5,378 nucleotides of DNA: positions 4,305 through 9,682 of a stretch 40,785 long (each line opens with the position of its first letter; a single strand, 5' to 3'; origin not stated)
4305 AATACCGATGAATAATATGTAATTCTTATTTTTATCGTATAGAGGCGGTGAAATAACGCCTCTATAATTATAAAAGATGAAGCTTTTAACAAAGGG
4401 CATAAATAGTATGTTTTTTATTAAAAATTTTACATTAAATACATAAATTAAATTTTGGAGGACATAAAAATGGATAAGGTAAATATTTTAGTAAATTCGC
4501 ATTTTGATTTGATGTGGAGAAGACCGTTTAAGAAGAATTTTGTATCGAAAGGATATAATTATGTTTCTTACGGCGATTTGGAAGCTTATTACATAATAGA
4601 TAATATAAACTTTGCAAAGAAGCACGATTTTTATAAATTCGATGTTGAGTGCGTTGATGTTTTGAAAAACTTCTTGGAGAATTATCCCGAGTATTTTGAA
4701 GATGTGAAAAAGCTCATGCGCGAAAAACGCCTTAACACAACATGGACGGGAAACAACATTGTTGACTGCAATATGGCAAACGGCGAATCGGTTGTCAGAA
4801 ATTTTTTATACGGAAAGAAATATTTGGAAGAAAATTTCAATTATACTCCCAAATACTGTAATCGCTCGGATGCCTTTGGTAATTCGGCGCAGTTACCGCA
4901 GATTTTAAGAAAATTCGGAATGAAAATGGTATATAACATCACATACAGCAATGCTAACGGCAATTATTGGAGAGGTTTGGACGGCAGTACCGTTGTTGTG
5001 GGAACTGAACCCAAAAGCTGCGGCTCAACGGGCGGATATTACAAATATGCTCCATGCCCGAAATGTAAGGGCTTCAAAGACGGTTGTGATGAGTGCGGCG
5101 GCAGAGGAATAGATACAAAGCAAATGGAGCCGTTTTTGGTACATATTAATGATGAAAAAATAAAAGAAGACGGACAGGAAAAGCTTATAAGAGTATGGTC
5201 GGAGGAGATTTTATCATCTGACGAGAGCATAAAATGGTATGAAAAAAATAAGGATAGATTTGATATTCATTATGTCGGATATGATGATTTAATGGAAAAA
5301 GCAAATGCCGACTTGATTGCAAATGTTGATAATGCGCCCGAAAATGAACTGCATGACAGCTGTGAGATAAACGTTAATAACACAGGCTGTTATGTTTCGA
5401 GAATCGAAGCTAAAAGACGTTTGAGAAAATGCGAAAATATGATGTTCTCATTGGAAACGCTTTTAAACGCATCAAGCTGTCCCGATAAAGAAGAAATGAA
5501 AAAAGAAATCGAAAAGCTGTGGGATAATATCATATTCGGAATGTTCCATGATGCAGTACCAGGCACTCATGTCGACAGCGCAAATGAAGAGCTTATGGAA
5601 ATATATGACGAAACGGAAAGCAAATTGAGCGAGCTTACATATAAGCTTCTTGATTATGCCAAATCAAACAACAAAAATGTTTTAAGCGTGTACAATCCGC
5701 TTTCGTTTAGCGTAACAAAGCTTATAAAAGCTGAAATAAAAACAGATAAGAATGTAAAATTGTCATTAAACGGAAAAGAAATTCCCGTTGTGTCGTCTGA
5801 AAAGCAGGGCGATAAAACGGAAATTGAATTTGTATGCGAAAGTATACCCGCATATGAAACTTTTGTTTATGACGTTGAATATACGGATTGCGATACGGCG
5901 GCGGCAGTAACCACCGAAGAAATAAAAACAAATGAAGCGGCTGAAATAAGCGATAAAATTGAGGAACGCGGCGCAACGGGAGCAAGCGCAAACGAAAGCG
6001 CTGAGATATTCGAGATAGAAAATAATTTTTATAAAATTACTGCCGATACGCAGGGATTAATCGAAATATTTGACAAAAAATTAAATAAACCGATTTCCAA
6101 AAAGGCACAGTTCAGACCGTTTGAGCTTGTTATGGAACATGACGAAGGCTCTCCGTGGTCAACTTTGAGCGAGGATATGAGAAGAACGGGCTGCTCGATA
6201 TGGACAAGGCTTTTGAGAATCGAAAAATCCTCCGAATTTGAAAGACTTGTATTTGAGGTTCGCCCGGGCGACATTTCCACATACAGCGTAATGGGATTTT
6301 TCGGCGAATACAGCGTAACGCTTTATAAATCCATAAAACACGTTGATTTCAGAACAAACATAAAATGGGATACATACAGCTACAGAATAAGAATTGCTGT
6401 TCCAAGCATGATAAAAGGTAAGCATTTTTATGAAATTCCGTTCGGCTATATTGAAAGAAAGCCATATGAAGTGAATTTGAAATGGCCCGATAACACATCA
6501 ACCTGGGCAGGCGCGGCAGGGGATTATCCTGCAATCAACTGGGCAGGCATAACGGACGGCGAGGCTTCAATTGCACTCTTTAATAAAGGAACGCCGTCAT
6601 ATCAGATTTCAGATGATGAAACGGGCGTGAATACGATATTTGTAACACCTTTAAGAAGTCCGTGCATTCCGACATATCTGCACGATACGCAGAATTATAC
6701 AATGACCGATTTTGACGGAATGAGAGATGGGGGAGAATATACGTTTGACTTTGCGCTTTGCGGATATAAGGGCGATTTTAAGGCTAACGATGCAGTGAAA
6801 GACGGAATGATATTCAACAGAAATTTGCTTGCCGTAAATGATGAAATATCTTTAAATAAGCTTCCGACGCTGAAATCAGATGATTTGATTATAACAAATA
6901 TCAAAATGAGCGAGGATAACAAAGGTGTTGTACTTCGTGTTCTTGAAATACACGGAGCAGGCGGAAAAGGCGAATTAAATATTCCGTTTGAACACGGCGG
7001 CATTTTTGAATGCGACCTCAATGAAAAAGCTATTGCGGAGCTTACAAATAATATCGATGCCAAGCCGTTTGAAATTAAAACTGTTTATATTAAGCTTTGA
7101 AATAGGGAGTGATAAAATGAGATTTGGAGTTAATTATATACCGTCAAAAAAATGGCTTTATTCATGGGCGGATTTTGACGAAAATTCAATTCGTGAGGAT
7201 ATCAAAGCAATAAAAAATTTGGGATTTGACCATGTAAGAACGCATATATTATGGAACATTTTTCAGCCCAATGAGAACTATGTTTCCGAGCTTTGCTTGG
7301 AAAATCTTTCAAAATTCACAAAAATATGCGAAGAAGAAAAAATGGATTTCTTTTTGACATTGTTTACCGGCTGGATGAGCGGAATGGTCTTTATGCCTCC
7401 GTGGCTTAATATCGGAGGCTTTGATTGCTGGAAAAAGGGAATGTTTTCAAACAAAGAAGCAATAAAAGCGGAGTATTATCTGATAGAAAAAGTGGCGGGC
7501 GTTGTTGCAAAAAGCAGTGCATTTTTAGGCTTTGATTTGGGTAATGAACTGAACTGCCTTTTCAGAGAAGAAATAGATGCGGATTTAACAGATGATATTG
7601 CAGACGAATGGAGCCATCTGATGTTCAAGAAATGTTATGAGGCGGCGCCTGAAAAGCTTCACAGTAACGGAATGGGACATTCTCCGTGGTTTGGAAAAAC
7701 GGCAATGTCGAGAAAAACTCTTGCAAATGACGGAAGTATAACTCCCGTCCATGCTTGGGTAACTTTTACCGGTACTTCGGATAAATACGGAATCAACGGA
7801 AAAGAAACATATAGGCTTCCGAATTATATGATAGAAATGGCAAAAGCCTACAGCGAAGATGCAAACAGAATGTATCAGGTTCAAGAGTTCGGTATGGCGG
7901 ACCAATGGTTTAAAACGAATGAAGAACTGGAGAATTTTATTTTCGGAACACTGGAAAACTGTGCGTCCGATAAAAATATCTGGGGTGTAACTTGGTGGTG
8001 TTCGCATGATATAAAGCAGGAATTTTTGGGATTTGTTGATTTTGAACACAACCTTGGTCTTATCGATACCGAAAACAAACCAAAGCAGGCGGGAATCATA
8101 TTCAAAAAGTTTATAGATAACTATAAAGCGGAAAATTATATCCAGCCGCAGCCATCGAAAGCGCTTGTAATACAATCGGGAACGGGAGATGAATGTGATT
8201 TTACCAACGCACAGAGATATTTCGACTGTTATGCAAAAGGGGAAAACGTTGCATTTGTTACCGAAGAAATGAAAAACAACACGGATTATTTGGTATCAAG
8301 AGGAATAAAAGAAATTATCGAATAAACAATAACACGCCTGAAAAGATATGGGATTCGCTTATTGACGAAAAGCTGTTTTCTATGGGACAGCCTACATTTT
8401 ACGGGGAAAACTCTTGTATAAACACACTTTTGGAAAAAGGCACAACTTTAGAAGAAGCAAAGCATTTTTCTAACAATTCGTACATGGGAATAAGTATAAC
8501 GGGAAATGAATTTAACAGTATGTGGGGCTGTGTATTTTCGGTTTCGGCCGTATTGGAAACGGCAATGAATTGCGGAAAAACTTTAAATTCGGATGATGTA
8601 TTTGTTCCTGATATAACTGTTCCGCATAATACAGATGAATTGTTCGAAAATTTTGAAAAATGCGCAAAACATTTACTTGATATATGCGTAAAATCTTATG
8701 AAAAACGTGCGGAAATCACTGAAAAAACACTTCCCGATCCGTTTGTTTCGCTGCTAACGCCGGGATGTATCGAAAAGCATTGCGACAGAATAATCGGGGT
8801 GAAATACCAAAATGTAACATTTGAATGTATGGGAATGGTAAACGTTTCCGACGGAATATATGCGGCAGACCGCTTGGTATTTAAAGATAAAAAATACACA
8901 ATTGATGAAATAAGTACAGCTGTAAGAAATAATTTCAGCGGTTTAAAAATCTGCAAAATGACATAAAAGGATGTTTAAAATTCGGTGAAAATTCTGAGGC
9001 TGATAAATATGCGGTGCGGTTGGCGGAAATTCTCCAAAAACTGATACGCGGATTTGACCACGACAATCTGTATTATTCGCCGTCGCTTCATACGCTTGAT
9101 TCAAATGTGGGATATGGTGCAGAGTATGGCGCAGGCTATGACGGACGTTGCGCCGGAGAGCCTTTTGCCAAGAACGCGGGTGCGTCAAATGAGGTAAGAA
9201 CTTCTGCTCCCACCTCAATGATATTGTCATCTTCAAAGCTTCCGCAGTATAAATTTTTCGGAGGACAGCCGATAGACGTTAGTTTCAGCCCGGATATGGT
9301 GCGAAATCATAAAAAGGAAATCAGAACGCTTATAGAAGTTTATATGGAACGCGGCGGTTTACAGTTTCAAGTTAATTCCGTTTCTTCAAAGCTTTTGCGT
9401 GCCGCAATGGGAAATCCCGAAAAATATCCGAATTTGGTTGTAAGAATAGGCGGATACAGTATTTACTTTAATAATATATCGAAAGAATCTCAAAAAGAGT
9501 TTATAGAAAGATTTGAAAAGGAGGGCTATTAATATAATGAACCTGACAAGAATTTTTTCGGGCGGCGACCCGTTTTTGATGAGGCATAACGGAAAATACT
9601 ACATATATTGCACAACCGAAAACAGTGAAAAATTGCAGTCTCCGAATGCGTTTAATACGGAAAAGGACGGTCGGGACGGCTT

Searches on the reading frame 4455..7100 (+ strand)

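Call 4: search_protein_families(library=pfam, proteins=[window:4455-7100:+], max_evalue=0.01)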
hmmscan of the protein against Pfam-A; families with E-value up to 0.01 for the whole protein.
window:4455-7100:+ (881 aa): 5 families
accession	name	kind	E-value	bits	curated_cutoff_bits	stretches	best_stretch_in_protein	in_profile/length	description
PF01074.27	Glyco_hydro_38N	-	6e-26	91.9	25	1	9-319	2-257/270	Glycosyl hydrolases family 38 N-terminal domain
PF09261.16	Alpha-mann_mid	-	8.2e-14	51.9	31.1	1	310-397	4-91/96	Alpha mannosidase middle domain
PF17677.7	Glyco_hydro38C2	-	8.6e-13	48.7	22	1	811-877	2-72/72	Glycosyl hydrolases family 38 C-terminal beta sandwich domain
PF07748.19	Glyco_hydro_38C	-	6.2e-11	43.4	25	1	521-718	1-186/206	Glycosyl hydrolases family 38 C-terminal domain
PF11083.13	Relaxase_C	-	0.0014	19.3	30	1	351-466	2-118/125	C-terminal helical hairpin domain from relaxase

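Call 79: search_protein_families(library=ncbifam, proteins=[window:4455-7100:+], max_evalue=0.00001)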
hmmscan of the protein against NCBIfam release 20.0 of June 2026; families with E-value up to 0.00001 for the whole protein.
window:4455-7100:+ (881 aa): 1 family
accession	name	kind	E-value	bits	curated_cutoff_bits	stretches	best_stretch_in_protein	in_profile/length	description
NF007331.0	PRK09819.1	equivalog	5.2e-35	120.6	1138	2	298-735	269-710/885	mannosylglycerate hydrolase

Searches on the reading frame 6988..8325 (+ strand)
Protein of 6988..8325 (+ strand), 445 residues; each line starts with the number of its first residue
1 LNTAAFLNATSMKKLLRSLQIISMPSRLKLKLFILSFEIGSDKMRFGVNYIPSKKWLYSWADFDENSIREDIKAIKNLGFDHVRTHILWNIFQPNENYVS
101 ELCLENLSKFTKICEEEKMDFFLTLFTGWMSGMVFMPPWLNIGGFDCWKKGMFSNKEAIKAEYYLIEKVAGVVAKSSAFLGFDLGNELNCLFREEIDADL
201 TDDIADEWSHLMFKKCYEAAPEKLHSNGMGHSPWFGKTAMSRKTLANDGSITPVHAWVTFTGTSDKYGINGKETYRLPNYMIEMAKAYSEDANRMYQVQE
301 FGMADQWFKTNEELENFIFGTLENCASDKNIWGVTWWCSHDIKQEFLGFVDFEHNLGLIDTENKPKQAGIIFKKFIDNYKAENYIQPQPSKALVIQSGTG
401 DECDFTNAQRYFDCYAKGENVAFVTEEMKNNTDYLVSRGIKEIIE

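Call 4: search_protein_families(library=pfam, proteins=[window:6988-8325:+], max_evalue=0.01)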
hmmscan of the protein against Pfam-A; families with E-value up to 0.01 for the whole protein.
window:6988-8325:+ (445 aa): 2 families
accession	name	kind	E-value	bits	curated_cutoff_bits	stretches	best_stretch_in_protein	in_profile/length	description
PF00150.24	Cellulase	-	6.1e-05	23.1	23.5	1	67-191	22-133/272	Cellulase (glycosyl hydrolase family 5)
PF01301.25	Glyco_hydro_35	-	0.00016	21.8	27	1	69-123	27-81/319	Glycosyl hydrolases family 35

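Call 79: search_protein_families(library=ncbifam, proteins=[window:6988-8325:+], max_evalue=0.00001)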
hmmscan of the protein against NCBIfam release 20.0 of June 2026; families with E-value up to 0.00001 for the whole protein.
window:6988-8325:+ (445 aa): 0 families

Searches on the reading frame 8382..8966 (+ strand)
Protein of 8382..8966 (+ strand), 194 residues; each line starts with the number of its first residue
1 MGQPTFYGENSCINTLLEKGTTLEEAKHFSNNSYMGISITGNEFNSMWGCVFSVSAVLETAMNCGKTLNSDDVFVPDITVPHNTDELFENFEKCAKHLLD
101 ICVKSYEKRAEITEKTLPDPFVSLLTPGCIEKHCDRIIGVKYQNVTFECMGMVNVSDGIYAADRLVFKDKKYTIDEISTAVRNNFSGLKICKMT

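Call 14: search_protein_families(library=pfam, proteins=[window:8382-8966:+], max_evalue=0.01)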
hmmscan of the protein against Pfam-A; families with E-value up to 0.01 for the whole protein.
window:8382-8966:+ (194 aa): 2 families
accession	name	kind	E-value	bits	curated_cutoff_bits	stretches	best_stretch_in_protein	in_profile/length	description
PF02901.20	PFL-like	-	4.6e-30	105.3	24.3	1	1-188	397-587/647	Pyruvate formate lyase-like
PF18890.5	FANCL_d2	-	0.0044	17.9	23.7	1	89-134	33-81/91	FANCL UBC-like domain 2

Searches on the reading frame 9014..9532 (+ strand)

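Call 14: search_protein_families(library=pfam, proteins=[window:9014-9532:+], max_evalue=0.01)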
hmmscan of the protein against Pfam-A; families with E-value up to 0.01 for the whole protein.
window:9014-9532:+ (172 aa): 1 family
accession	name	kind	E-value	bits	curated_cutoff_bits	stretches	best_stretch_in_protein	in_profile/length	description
PF01228.26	Gly_radical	-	4.1e-19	69.5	22.2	1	52-153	2-106/106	Glycine radical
